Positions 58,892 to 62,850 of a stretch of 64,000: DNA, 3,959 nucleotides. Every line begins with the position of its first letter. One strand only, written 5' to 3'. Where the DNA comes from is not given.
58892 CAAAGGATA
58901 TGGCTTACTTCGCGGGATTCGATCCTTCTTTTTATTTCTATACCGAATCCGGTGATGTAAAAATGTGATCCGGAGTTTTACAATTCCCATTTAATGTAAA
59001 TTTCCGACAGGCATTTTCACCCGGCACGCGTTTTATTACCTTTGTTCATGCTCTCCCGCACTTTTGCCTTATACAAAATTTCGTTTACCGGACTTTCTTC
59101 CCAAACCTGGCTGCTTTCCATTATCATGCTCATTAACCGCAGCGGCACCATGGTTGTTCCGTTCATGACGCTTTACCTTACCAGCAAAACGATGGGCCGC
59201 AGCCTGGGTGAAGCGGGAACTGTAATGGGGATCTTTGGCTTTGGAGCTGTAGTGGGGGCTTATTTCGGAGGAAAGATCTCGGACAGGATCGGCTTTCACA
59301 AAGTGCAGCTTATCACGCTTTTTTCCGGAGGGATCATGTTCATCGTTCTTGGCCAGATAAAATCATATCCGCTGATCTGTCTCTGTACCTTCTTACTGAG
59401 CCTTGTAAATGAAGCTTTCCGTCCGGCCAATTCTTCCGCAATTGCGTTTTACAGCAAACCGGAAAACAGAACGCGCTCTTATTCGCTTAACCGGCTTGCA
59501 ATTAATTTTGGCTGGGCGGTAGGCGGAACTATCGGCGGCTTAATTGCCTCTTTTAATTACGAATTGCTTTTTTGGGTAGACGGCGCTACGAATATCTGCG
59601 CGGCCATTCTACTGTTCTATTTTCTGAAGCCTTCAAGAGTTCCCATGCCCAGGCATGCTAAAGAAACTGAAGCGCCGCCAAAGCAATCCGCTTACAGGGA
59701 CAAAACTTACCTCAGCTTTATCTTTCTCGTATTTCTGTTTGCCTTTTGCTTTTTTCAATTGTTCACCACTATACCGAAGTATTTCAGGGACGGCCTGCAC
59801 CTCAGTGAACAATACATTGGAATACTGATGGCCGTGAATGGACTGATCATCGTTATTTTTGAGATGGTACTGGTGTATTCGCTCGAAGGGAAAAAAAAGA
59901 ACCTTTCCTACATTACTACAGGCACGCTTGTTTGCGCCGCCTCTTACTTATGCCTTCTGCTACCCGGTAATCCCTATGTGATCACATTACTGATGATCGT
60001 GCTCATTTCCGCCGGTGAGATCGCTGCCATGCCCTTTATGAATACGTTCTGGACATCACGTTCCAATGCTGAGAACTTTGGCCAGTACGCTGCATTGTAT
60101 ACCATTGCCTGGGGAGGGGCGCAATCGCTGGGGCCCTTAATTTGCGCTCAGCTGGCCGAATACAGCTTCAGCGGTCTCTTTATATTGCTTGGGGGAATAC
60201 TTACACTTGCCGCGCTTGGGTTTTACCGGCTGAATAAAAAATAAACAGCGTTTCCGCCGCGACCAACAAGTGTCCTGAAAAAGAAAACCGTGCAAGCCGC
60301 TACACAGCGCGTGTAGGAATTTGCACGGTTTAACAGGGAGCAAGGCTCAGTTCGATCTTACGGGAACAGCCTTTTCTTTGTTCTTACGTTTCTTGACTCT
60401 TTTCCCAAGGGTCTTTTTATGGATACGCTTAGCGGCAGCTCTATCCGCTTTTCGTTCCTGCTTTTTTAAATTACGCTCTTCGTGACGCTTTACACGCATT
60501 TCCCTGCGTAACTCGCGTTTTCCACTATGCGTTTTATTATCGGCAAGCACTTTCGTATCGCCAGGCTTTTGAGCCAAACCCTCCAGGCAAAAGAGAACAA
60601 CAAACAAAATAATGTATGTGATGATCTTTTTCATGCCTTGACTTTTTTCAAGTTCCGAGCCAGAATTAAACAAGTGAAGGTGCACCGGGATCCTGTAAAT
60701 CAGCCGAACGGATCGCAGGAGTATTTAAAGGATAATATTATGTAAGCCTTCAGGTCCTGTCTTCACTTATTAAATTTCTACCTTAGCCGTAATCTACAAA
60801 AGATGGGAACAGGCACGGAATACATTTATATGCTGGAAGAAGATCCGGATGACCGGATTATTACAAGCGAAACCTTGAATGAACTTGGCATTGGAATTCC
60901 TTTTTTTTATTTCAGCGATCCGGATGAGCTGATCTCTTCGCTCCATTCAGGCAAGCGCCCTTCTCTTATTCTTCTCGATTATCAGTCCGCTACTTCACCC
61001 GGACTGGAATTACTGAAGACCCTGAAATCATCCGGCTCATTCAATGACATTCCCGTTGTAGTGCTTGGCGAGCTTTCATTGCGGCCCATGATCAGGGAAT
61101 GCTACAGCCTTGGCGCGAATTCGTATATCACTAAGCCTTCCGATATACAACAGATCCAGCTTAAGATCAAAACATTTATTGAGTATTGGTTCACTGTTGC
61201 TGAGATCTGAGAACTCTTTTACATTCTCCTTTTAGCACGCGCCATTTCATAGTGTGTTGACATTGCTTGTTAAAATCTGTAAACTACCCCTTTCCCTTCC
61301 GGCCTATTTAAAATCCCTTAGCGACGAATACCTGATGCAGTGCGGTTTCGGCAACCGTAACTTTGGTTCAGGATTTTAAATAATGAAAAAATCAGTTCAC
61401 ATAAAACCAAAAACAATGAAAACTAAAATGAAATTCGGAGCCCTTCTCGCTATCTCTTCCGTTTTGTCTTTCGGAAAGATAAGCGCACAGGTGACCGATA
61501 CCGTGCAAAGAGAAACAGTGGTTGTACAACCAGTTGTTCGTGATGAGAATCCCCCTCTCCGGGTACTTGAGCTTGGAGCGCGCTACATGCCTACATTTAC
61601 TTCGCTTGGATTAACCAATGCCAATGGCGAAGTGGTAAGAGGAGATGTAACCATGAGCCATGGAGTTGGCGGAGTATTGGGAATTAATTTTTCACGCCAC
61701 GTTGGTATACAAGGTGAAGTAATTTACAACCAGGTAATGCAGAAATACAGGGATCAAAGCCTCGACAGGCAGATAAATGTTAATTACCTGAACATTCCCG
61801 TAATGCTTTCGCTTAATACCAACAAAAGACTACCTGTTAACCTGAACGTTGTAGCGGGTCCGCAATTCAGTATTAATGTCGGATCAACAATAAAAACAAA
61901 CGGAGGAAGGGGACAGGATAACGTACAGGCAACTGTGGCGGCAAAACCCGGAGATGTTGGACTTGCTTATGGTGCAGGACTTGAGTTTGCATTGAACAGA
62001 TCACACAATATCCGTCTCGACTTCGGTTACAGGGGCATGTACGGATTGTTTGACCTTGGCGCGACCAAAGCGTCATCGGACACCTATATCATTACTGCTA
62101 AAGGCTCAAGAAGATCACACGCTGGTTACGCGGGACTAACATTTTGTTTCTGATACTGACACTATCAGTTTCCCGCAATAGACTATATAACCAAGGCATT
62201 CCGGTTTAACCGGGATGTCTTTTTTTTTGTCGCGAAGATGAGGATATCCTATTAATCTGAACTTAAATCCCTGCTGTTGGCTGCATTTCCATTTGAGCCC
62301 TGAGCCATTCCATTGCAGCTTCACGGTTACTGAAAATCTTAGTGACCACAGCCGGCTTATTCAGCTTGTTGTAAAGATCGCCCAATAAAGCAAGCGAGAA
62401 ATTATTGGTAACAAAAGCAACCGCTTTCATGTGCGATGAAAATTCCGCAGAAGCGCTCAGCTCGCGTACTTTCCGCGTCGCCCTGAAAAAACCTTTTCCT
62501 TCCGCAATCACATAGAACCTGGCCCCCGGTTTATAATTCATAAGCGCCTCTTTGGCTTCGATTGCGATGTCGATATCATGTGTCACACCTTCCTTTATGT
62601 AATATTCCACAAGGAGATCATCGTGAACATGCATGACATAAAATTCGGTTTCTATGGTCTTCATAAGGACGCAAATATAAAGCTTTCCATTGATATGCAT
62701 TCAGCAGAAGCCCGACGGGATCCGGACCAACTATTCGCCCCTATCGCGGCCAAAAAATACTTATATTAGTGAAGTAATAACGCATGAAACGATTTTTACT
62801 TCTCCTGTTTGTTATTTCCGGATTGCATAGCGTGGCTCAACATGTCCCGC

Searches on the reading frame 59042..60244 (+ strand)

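Call 42: search_protein_families(library=pfam, proteins=[window:59042-60244:+], max_evalue=0.001)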
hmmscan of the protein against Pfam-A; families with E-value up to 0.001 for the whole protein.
window:59042-60244:+ (400 aa): 3 families
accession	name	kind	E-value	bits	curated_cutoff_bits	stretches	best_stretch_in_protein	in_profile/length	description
PF07690.21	MFS_1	-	3.8e-47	161.3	33.4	1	34-365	11-347/347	Major Facilitator Superfamily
PF01306.25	LacY_symp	-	1.1e-10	41.4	24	2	37-197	25-189/413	LacY proton/sugar symporter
PF05977.19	MFS_3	-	0.00033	19.7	27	1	95-386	89-381/524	Transmembrane secretion effector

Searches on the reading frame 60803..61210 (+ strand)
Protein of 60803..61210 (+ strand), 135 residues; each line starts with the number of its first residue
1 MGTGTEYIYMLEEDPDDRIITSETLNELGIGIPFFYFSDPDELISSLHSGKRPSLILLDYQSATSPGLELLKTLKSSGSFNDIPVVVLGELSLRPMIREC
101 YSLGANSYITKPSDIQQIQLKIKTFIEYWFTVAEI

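Call 42: search_protein_families(library=pfam, proteins=[window:60803-61210:+], max_evalue=0.001)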
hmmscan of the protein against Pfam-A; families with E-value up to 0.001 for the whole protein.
window:60803-61210:+ (135 aa): 1 family
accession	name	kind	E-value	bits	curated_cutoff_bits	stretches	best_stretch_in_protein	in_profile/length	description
PF00072.30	Response_reg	-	9e-12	45.6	30.2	1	10-122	3-110/111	Response regulator receiver domain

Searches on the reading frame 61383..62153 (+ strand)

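Call 42: search_protein_families(library=pfam, proteins=[window:61383-62153:+], max_evalue=0.001)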
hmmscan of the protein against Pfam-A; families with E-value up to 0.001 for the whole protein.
window:61383-62153:+ (256 aa): 2 families
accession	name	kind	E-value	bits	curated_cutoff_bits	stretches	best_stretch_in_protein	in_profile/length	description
PF13568.12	OMP_b-brl_2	-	1.2e-15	58.4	27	1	91-225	38-173/175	Outer membrane protein beta-barrel domain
PF13505.12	OMP_b-brl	-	5.2e-10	40.2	28.7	1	75-218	26-154/175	Outer membrane protein beta-barrel domain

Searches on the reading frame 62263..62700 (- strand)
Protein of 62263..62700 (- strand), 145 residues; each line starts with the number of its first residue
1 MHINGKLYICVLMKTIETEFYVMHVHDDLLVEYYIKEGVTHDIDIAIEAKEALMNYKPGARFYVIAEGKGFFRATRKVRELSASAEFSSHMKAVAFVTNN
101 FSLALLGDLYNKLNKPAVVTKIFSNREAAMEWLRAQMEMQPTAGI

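Call 42: search_protein_families(library=pfam, proteins=[window:62263-62700:-], max_evalue=0.001)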
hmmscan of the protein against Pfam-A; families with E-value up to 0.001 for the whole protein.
window:62263-62700:- (145 aa): 2 families
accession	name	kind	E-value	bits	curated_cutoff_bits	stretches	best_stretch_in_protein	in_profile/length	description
PF25056.1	DUF7793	-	3.4e-18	66.2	26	1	26-134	4-110/113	Domain of unknown function (DUF7793)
PF11964.13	SpoIIAA-like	-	3.6e-06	28.1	25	1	48-134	20-106/106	SpoIIAA-like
